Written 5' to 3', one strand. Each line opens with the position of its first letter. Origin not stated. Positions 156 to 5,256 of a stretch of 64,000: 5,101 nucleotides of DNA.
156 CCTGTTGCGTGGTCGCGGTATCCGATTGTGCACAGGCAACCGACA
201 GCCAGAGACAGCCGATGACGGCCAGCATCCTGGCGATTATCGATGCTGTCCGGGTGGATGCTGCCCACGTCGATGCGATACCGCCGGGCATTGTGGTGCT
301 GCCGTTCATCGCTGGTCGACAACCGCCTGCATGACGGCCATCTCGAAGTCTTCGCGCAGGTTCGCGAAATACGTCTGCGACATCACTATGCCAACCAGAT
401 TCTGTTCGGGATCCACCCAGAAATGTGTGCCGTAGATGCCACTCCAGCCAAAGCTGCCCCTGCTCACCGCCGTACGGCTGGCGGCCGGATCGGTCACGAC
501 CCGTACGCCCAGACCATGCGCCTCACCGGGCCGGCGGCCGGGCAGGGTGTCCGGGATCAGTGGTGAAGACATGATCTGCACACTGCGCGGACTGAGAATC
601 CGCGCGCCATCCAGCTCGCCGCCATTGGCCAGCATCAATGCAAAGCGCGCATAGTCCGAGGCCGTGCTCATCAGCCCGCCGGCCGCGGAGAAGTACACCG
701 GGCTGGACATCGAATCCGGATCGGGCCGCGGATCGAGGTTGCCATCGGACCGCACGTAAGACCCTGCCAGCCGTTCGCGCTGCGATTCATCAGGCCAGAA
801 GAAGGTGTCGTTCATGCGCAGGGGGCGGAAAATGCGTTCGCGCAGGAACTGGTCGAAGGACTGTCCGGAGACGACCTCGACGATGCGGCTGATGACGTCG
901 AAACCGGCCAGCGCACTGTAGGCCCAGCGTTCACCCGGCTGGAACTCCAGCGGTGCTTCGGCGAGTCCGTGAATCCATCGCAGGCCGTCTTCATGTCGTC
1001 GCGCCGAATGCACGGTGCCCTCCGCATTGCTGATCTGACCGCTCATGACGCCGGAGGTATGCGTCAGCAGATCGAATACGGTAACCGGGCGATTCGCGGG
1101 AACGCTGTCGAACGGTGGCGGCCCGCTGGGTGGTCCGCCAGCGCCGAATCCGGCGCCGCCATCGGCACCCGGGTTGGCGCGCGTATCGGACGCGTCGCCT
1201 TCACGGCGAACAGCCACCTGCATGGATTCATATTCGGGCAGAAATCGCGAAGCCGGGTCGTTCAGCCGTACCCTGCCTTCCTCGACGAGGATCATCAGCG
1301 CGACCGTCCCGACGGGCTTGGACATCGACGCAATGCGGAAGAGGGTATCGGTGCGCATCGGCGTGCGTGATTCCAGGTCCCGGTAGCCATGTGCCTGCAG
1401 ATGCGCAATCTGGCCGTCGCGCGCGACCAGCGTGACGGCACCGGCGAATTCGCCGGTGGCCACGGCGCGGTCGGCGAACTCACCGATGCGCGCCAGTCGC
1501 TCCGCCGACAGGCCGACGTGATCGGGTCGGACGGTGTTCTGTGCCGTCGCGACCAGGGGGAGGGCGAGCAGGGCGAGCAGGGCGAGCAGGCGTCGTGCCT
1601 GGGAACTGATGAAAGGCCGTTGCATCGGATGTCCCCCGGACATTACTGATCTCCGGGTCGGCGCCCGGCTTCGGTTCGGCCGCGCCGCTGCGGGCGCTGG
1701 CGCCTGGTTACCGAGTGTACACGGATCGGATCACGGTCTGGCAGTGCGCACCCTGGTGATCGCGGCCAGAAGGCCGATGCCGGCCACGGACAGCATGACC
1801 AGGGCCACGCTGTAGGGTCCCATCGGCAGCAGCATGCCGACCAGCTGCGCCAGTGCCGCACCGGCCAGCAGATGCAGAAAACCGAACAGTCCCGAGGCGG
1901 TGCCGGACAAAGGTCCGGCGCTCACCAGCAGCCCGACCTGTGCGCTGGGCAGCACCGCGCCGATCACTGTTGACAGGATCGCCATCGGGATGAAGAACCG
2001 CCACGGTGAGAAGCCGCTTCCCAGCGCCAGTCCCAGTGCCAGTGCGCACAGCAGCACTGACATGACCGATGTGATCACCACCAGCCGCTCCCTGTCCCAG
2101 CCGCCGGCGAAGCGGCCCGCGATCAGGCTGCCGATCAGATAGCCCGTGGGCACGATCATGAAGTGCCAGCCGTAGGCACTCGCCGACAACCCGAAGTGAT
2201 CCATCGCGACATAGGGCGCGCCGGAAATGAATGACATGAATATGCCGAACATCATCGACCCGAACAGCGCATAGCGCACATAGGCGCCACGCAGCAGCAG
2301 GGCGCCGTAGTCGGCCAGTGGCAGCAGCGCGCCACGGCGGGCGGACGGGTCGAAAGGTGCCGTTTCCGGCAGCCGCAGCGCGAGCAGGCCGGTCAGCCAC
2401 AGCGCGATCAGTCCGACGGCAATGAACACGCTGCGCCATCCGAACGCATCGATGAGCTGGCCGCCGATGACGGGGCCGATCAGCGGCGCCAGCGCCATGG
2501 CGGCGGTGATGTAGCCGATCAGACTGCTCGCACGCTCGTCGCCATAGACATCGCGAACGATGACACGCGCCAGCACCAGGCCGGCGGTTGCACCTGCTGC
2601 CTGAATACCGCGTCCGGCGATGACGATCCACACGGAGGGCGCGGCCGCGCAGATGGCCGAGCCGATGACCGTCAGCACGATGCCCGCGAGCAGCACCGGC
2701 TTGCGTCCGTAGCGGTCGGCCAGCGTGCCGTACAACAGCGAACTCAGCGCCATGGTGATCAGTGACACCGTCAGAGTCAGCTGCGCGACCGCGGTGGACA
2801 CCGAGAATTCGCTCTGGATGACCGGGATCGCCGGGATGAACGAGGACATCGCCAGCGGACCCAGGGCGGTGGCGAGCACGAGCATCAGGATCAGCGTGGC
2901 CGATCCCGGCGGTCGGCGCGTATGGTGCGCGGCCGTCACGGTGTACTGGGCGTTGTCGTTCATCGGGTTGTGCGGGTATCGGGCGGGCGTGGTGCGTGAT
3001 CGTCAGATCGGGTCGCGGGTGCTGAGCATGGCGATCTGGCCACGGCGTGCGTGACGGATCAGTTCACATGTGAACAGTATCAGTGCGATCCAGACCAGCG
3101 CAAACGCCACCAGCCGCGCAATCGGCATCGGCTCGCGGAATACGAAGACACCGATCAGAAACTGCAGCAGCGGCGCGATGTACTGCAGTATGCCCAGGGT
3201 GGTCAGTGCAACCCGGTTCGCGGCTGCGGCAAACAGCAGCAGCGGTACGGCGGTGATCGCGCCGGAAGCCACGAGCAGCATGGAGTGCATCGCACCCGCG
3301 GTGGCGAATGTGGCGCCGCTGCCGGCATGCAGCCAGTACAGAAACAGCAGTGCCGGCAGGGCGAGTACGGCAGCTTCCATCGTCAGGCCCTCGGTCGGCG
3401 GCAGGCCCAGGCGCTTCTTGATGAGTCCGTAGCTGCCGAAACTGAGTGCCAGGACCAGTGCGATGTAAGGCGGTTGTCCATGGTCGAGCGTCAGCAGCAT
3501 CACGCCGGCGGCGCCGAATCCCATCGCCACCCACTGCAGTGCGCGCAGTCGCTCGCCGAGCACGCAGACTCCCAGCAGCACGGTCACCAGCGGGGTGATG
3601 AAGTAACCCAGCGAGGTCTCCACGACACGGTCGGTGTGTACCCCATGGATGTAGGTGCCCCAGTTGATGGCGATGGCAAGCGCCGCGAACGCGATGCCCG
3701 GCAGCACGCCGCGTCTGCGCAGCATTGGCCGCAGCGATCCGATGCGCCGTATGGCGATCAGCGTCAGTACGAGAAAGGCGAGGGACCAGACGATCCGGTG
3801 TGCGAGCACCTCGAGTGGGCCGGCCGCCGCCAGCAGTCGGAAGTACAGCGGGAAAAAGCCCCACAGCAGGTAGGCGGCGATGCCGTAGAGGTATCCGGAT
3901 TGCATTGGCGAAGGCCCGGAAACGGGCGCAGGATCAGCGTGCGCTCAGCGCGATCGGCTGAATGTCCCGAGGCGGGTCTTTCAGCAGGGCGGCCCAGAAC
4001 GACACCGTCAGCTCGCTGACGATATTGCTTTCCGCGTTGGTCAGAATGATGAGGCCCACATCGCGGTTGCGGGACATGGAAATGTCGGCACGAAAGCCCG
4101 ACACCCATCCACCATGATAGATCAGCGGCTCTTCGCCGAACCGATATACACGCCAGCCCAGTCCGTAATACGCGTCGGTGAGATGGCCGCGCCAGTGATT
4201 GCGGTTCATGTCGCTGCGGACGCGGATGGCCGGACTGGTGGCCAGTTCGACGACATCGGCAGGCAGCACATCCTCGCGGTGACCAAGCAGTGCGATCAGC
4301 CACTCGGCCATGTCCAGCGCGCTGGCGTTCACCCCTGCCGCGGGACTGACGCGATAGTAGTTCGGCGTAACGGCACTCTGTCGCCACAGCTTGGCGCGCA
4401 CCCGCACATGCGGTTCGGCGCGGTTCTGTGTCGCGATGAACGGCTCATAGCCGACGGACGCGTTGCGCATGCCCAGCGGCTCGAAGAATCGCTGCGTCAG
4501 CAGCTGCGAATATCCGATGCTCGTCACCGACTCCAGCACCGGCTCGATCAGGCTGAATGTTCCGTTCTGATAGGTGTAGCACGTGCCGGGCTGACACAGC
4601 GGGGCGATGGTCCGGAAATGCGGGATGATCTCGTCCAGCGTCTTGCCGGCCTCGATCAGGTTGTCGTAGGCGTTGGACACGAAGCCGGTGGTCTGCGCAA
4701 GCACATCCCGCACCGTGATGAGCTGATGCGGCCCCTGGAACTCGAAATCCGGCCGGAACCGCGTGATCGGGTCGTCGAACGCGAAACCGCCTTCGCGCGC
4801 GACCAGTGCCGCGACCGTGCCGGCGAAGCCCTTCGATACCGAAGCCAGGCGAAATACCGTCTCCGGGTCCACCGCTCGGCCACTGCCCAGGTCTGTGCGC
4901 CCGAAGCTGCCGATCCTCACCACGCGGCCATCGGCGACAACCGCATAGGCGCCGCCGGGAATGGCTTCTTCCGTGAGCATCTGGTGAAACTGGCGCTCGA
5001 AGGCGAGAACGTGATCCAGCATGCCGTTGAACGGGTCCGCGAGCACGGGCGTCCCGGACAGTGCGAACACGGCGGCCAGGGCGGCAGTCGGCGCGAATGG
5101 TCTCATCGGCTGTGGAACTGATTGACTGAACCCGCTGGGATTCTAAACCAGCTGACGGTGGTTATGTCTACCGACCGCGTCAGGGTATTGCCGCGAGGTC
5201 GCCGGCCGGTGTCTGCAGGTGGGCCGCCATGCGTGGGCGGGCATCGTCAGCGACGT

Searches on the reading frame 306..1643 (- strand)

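Call 12: search_protein_families(library=pfam, proteins=[window:306-1643:-], max_evalue=0.0001)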
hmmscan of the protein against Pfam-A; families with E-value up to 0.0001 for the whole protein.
window:306-1643:- (445 aa): 1 family
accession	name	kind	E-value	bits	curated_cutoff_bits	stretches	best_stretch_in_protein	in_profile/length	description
PF00144.29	Beta-lactamase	-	3.3e-74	250.5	27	1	58-425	6-311/329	Beta-lactamase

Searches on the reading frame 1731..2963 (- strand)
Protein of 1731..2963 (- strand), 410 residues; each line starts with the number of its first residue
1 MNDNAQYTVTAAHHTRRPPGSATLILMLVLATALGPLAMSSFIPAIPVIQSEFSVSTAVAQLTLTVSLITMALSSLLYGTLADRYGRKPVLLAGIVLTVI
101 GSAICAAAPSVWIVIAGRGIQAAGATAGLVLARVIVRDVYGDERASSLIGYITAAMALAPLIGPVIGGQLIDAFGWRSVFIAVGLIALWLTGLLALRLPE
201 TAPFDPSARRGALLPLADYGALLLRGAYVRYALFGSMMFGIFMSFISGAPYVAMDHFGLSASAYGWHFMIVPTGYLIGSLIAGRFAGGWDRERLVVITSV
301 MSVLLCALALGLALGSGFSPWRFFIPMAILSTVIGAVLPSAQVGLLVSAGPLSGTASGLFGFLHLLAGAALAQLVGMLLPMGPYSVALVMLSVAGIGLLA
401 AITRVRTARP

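Call 12: search_protein_families(library=pfam, proteins=[window:1731-2963:-], max_evalue=0.0001)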
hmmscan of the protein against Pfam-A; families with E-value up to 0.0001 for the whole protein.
window:1731-2963:- (410 aa): 2 families
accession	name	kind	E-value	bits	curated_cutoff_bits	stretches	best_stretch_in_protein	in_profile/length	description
PF07690.21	MFS_1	-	1.4e-44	152.9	33.4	1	28-370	1-345/347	Major Facilitator Superfamily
PF00083.30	Sugar_tr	-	1.5e-12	47.6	22.3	1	57-131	45-122/452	Sugar (and other) transporter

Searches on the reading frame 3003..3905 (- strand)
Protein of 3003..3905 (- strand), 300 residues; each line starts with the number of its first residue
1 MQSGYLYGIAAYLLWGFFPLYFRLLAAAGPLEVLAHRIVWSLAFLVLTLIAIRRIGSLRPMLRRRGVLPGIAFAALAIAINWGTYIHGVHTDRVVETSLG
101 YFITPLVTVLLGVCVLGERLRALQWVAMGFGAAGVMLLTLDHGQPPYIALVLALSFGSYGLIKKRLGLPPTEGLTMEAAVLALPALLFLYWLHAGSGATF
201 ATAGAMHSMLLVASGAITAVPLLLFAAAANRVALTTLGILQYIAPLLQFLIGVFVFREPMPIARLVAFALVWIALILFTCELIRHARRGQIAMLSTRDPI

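Call 12: search_protein_families(library=pfam, proteins=[window:3003-3905:-], max_evalue=0.0001)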
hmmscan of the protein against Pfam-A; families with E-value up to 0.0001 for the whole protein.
window:3003-3905:- (300 aa): 1 family
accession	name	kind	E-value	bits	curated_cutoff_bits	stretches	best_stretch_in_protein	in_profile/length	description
PF00892.27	EamA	-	1e-18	68.4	28.2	1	3-139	2-134/135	EamA-like transporter family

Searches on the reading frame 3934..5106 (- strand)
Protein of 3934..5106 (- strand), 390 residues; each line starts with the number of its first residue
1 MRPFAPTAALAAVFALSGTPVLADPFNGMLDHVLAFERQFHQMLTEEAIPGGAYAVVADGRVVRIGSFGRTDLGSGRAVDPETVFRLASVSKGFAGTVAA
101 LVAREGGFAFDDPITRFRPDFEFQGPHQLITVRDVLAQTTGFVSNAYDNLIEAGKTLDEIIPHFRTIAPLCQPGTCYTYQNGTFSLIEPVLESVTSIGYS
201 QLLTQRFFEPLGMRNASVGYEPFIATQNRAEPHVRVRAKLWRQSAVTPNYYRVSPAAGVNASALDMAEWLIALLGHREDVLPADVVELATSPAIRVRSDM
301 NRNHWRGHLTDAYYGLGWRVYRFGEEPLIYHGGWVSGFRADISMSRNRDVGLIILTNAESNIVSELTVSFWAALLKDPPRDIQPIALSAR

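Call 12: search_protein_families(library=pfam, proteins=[window:3934-5106:-], max_evalue=0.0001)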
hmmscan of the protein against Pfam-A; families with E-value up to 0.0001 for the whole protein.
window:3934-5106:- (390 aa): 1 family
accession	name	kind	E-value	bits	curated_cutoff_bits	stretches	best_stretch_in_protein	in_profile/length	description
PF00144.29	Beta-lactamase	-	3.6e-59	201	27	1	36-362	1-314/329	Beta-lactamase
